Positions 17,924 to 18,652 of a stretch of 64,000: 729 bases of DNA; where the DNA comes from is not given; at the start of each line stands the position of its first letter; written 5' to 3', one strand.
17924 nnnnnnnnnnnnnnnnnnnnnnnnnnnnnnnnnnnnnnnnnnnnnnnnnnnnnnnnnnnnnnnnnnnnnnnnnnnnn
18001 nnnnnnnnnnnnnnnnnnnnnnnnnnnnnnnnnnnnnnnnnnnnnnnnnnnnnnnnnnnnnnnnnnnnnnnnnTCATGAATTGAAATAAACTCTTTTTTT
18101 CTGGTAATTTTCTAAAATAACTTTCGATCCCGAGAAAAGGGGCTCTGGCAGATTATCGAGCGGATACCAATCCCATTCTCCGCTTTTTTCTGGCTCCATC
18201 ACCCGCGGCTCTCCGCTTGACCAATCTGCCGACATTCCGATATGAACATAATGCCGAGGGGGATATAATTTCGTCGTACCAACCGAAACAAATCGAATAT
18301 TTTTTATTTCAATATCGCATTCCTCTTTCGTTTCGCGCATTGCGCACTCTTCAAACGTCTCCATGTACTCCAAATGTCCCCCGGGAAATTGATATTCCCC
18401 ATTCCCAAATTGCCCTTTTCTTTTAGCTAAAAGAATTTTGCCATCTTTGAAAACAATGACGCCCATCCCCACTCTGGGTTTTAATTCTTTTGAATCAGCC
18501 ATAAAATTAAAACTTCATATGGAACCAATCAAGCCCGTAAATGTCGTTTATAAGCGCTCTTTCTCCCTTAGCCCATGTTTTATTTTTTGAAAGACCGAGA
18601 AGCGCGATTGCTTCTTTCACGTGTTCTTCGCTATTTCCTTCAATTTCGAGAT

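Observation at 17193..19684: Four consecutive phosphoanhydride hydrolases: Ppx/GppA - NUDIX - CYTH - HD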

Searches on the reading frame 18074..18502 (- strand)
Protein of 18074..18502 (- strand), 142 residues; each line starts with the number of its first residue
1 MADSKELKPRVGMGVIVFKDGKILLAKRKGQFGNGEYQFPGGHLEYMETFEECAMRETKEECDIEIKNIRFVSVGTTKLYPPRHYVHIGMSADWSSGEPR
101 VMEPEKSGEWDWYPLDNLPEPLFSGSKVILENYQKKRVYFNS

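Call 3: search_protein_families(library=pfam, proteins=[window:18074-18502:-], max_evalue=0.01)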
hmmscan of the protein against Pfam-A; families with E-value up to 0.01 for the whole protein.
window:18074-18502:- (142 aa): 2 families
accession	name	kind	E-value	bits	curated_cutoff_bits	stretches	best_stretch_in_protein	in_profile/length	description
PF00293.34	NUDIX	-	5.4e-21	75.4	21.1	1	9-131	2-132/134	NUDIX domain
PF14815.12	NUDIX_4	-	2e-05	24.8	35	1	14-119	3-99/113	NUDIX domain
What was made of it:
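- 18074..18502 (-): NUDIX hydrolase (142 aa), AtNUDX1/NUDT15-like. Pfam NUDIX 5.4e-21 (call 3).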

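Call 4: search_protein_families(library=ncbifam, proteins=[window:18074-18502:-], max_evalue=0.01)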
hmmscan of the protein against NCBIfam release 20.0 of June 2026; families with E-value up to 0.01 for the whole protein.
window:18074-18502:- (142 aa): 22 families
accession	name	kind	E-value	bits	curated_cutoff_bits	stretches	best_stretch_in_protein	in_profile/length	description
NF001299.0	PRK00241.1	equivalog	1.6e-13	50.8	158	1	15-120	140-240/263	NAD(+) diphosphatase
NF006530.0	PRK08999.1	equivalog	4.1e-11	42.5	245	1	11-103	8-100/315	Nudix family hydrolase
TIGR00586.1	mutt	equivalog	9e-10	38.7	97.9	1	10-71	6-68/129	8-oxo-dGTP diphosphatase MutT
NF007834.0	PRK10546.1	equivalog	9.6e-09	35.2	156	1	15-83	9-78/135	pyrimidine (deoxy)nucleoside triphosphate diphosphatase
NF008044.0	PRK10776.1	equivalog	4.6e-08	33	148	1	10-94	5-90/130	8-oxo-dGTP diphosphatase MutT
NF001937.0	PRK00714.1-4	equivalog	7e-08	32.3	139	1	1-74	1-70/161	RNA pyrophosphohydrolase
NF003791.0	PRK05379.2-3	equivalog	1.3e-07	31.1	409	1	13-66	205-258/340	bifunctional nicotinamide-nucleotide adenylyltransferase/Nudix hydroxylase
NF001934.0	PRK00714.1-1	equivalog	1.7e-07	30.8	241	1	1-76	1-72/176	RNA pyrophosphohydrolase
NF003790.0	PRK05379.2-2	equivalog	3.6e-07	29.6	403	1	10-65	217-272/354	bifunctional nicotinamide mononucleotide adenylyltransferase/ADP-ribose pyrophosphatase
NF003786.0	PRK05379.1-2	equivalog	7.9e-07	28.6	397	1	15-67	223-275/354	bifunctional nicotinamide-nucleotide adenylyltransferase/Nudix hydroxylase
NF001938.0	PRK00714.1-5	equivalog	1.7e-06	27.5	116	1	3-65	6-75/172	RNA pyrophosphohydrolase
NF003788.0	PRK05379.1-5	equivalog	2e-06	27.3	354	1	14-66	217-269/351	bifunctional nicotinamide-nucleotide adenylyltransferase/Nudix hydroxylase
TIGR02705.1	nudix_YtkD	equivalog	1.4e-05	24.7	154.4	1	36-73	46-83/156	RNA deprotection pyrophosphohydrolase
NF041652.1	Nud_hyd_Dein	equivalog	1.8e-05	25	200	1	14-76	17-84/152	Nudix hydrolase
NF003787.0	PRK05379.1-4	equivalog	1.8e-05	23.9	449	1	13-67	211-265/346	bifunctional nicotinamide-nucleotide adenylyltransferase/Nudix hydroxylase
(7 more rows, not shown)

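Call 20: search_solved_structures(query=window:18074-18502:-, max_evalue=0.00001, show_alignments=2)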
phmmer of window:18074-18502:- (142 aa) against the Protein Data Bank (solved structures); distinct sequences matched with E-value up to 0.00001: 22.
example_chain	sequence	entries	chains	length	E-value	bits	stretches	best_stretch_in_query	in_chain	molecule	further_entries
5gp0_E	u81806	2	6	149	1.7e-27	99.3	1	6-124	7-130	Nudix hydrolase 1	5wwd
6fl4_A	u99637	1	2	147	1.7e-27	99.3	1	6-124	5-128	Nudix hydrolase 1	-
6dby_A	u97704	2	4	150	1.7e-27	99.3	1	6-124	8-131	Nudix hydrolase 1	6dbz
5bon_A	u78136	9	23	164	6.9e-27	97.3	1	6-130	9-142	Probable 8-oxo-dGTP diphosphatase NUDT15 | Nucleotide triphosphate diphosphatase NUDT15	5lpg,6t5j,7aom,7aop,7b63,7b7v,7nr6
7b64_A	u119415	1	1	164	9.3e-27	96.9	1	6-130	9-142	Nucleotide triphosphate diphosphatase NUDT15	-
5wy6_E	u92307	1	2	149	1.2e-26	96.6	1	6-124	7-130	Nudix hydrolase 1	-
7b66_A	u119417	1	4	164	1.2e-26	96.6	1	6-125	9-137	Nucleotide triphosphate diphosphatase NUDT15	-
7b65_A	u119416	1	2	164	1.5e-26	96.2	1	6-120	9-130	Nucleotide triphosphate diphosphatase NUDT15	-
7b67_A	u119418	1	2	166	4.7e-26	94.6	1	11-130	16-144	Nucleotide triphosphate diphosphatase NUDT15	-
4kyx_A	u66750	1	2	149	1.8e-25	92.7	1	8-132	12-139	ADP-ribose pyrophosphatase MutT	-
6ypb_A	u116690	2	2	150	5.2e-22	81.5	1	11-124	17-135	Geranyl diphosphate phosphohydrolase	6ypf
4dyw_A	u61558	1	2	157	2.2e-19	73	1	8-133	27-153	MutT/NUDIX family protein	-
5iw4_A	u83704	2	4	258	1.4e-09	41.1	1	15-119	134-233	NADH pyrophosphatase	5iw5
1vk6_A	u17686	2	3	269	1.5e-09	41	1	15-119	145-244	NADH pyrophosphatase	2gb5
5isy_A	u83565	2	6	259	3.8e-09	39.8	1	15-119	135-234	NADH pyrophosphatase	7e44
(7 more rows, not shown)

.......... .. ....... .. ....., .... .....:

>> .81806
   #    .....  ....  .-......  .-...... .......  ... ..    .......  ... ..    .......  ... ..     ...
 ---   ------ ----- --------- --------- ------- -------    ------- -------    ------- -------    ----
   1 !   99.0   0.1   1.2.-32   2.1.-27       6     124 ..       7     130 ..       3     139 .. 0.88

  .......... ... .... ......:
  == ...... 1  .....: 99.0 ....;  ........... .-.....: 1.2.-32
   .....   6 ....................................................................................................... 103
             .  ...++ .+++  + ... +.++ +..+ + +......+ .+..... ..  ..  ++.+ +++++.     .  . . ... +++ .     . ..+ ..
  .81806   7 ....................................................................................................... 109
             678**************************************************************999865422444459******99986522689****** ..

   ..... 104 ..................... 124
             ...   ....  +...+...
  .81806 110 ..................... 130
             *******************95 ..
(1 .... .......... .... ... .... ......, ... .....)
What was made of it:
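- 18074..18502 (-): PDB AtNUDX1 and human NUDT15, E about 1e-27 (call 20).
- Closest known: Arabidopsis NUDX1 / human NUDT15. Same: E about 1e-27 over the whole domain; the catalytic Glu residues of the Nudix box are present (call 20).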

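Call 81: search_protein_families(library=padloc, proteins=[window:18074-18502:-], max_evalue=0.01)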
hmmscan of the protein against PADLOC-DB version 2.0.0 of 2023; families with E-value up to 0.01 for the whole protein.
window:18074-18502:- (142 aa): 1 family
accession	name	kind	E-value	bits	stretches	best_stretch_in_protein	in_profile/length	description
PDLC04899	PDC-S07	-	4e-14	50.4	1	11-119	9-113/135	-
